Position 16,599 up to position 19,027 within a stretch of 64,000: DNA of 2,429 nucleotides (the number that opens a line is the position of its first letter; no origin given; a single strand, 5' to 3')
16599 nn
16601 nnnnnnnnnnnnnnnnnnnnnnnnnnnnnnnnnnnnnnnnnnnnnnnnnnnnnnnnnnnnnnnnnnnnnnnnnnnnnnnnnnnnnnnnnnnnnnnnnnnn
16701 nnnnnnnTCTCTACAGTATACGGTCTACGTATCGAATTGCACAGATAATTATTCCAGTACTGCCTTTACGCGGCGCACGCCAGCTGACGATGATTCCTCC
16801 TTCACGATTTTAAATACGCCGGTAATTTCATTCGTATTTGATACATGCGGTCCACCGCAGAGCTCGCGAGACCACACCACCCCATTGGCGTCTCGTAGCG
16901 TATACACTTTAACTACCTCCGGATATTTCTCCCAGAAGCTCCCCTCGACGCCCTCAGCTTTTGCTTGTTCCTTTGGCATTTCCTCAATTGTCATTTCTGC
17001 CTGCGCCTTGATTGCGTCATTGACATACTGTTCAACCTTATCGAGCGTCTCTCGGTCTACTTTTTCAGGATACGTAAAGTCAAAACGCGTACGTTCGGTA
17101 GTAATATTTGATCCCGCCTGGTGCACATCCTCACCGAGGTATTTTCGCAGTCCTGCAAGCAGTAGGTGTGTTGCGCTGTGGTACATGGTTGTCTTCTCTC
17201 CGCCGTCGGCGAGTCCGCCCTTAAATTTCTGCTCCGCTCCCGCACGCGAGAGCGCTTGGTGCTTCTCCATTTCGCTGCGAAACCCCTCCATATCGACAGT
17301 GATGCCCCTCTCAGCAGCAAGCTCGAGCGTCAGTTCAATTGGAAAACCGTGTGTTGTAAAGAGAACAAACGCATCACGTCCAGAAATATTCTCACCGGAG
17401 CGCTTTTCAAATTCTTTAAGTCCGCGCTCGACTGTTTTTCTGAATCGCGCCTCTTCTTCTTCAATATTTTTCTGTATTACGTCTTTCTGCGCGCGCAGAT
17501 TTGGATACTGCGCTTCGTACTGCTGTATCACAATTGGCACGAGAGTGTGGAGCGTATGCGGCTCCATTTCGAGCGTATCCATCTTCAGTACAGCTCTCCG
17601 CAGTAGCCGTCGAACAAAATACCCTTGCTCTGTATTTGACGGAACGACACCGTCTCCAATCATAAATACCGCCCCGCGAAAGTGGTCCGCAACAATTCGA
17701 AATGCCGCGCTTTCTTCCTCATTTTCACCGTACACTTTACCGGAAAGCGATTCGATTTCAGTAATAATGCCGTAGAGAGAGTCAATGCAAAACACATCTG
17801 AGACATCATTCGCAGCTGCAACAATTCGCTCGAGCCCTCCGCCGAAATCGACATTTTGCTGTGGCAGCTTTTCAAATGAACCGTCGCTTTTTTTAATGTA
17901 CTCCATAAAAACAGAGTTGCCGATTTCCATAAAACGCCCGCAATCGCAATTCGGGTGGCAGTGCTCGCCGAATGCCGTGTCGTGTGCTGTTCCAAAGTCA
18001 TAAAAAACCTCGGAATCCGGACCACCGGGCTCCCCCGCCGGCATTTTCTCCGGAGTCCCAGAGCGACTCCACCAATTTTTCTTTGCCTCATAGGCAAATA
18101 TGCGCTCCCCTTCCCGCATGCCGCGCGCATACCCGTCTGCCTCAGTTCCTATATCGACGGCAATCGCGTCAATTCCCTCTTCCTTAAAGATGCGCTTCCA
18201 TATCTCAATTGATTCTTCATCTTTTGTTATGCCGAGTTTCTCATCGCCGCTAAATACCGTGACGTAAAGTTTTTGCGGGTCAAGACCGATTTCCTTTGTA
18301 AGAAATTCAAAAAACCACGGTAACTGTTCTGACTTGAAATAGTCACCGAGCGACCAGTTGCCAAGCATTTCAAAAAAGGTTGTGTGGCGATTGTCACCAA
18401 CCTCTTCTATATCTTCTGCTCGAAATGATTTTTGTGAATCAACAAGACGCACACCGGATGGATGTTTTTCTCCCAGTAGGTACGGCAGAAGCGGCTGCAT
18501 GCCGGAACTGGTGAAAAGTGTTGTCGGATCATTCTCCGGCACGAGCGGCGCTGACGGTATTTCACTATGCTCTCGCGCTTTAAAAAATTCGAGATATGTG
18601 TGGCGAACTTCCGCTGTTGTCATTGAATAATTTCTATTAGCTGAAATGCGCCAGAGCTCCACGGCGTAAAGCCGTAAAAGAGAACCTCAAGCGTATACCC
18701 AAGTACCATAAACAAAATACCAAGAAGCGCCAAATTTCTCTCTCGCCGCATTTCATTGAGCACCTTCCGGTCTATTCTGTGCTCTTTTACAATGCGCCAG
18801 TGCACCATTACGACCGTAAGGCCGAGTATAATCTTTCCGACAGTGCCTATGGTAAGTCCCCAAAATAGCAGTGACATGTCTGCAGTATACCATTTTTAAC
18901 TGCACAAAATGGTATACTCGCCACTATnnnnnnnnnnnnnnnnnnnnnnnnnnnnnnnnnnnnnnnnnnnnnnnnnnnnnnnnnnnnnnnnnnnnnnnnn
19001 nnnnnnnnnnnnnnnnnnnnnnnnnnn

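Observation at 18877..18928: Mirror-symmetric divergent promoter: a 13-bp palindrome carrying two extended -10 elements, both genes apparently leaderless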

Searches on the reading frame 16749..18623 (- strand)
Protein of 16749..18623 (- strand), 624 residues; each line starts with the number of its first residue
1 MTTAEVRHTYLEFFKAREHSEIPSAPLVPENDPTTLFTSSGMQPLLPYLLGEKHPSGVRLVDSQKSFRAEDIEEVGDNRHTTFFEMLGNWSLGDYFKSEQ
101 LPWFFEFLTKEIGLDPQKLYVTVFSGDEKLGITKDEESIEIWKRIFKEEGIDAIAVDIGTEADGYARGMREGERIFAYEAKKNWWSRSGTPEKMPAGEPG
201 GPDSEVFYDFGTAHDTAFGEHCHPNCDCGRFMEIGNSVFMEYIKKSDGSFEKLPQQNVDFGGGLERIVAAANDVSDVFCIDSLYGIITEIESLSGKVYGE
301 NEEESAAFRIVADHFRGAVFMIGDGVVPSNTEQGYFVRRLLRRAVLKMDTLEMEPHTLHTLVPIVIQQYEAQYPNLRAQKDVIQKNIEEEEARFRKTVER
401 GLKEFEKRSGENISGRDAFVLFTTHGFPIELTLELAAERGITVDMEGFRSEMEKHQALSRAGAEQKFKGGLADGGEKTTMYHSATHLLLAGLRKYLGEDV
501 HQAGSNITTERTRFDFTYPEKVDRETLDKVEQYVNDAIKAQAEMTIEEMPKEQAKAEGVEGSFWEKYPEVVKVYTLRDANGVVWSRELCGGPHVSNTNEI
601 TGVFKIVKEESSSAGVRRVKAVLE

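Call 9: search_protein_families(library=pfam, proteins=[window:16749-18623:-])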
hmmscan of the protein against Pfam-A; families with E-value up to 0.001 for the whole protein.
window:16749-18623:- (624 aa): 2 families
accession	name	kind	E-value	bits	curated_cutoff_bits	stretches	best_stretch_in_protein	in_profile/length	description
PF01411.24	tRNA-synt_2c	-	1.2e-126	423.9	30.3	1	5-467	1-436/552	tRNA synthetases class II (A)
PF07973.19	tRNA_SAD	-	3.1e-14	53.1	24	1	571-619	1-43/44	Threonyl and Alanyl tRNA synthetase second additional domain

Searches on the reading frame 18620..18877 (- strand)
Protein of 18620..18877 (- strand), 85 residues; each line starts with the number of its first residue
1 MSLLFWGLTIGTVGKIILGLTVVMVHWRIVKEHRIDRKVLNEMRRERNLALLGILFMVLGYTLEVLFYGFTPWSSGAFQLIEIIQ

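Call 9: search_protein_families(library=pfam, proteins=[window:18620-18877:-])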
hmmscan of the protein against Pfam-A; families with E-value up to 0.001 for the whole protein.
window:18620-18877:- (85 aa): 0 families

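Call 55: find_homologous_proteins(query=window:18620-18877:-, max_evalue=0.01)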
Query window:18620-18877:- (85 aa): 10 proteins with E <= 0.01 among 15 candidates.
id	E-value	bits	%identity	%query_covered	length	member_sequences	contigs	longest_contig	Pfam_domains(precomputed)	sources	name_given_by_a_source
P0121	7.0e-48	178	100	100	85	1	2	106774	-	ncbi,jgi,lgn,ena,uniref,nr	ncbi:hypothetical protein COU17_00285 [Candidatus Kaiserbacteria bacterium CG10_big_fil_rev_8_21_14_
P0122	1.4e-30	123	66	96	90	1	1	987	-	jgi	-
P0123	1.6e-28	116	70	93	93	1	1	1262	-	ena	-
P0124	1.6e-22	97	70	75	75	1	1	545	-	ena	-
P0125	1.8e-22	97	64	82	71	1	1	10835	-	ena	-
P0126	3.8e-22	96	64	82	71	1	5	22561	-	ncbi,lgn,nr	ncbi:hypothetical protein HYW58_03225 [Candidatus Kaiserbacteria bacterium]|nr:hypothetical protein 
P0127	6.2e-18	82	51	100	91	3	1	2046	-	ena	-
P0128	1.5e-17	81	51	99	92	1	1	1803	-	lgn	-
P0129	2.2e-12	64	49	80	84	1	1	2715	-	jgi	-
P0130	5.7e-12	63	49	80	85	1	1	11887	-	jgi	-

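Call 56: find_encoding_contigs(protein=P0123, flank=1500, max_places=2)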
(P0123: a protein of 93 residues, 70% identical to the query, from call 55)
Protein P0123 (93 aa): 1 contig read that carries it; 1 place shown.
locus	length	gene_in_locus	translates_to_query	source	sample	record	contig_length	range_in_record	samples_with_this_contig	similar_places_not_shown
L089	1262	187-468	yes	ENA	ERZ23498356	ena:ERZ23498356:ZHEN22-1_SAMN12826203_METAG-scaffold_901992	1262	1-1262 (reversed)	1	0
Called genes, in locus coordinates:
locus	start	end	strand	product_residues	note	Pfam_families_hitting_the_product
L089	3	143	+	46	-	?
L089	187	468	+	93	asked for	-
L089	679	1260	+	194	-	?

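Call 57: find_encoding_contigs(protein=P0122, flank=1500, max_places=2)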
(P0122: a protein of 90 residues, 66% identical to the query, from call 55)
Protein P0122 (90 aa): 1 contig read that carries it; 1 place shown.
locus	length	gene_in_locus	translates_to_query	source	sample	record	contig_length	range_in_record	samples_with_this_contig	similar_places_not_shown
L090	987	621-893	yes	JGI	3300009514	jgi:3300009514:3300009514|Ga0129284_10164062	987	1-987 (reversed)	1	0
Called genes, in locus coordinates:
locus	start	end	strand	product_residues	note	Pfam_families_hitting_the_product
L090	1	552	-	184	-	?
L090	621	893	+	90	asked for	-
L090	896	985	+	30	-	?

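Call 58: find_encoding_contigs(protein=P0126, flank=1500, max_places=2)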
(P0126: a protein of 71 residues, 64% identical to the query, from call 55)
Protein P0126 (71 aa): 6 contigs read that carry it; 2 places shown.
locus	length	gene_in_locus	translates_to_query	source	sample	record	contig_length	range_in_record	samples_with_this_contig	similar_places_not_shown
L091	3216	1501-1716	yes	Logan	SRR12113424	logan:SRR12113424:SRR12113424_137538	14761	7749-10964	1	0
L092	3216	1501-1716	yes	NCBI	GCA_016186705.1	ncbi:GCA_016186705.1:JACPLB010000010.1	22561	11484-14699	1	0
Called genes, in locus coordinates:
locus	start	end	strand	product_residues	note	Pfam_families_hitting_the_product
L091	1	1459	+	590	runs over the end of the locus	PF08439:Peptidase_M3_N, PF01432:Peptidase_M3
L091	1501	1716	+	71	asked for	-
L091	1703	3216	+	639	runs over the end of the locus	PF01411:tRNA-synt_2c, PF07973:tRNA_SAD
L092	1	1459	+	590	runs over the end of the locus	PF08439:Peptidase_M3_N, PF01432:Peptidase_M3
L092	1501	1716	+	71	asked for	-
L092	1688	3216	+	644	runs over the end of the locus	PF01411:tRNA-synt_2c, PF07973:tRNA_SAD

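Call 59: find_encoding_contigs(protein=P0125, flank=1500, max_places=2)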
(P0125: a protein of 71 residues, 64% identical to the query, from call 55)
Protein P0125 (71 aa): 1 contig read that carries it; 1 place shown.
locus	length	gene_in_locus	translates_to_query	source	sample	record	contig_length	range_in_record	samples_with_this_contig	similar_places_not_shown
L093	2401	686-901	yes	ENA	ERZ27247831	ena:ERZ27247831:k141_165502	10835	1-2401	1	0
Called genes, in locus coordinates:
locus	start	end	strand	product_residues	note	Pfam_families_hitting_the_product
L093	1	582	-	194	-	?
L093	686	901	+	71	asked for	-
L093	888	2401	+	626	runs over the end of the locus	PF01411:tRNA-synt_2c, PF07973:tRNA_SAD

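Call 76: find_encoding_contigs(protein=P0121, flank=1500, max_places=4)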
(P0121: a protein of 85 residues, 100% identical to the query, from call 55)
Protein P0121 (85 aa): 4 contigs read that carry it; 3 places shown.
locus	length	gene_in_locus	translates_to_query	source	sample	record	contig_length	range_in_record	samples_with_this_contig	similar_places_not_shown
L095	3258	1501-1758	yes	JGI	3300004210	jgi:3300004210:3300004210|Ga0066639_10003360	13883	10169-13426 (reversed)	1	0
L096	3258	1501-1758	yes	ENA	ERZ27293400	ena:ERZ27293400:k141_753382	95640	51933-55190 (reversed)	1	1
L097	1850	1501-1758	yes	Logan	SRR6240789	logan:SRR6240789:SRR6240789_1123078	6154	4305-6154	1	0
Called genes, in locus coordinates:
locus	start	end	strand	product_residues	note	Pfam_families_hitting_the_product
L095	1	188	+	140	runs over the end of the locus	PF00892:EamA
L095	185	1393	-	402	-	PF00675:Peptidase_M16, PF05193:Peptidase_M16_C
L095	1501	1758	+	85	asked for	-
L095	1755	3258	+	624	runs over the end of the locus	PF01411:tRNA-synt_2c, PF07973:tRNA_SAD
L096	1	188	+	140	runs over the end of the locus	PF00892:EamA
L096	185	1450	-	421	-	PF00675:Peptidase_M16, PF05193:Peptidase_M16_C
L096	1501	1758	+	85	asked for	-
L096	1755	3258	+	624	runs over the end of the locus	PF01411:tRNA-synt_2c, PF07973:tRNA_SAD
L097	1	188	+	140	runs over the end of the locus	PF00892:EamA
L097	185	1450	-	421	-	PF00675:Peptidase_M16, PF05193:Peptidase_M16_C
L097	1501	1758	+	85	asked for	-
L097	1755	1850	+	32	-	?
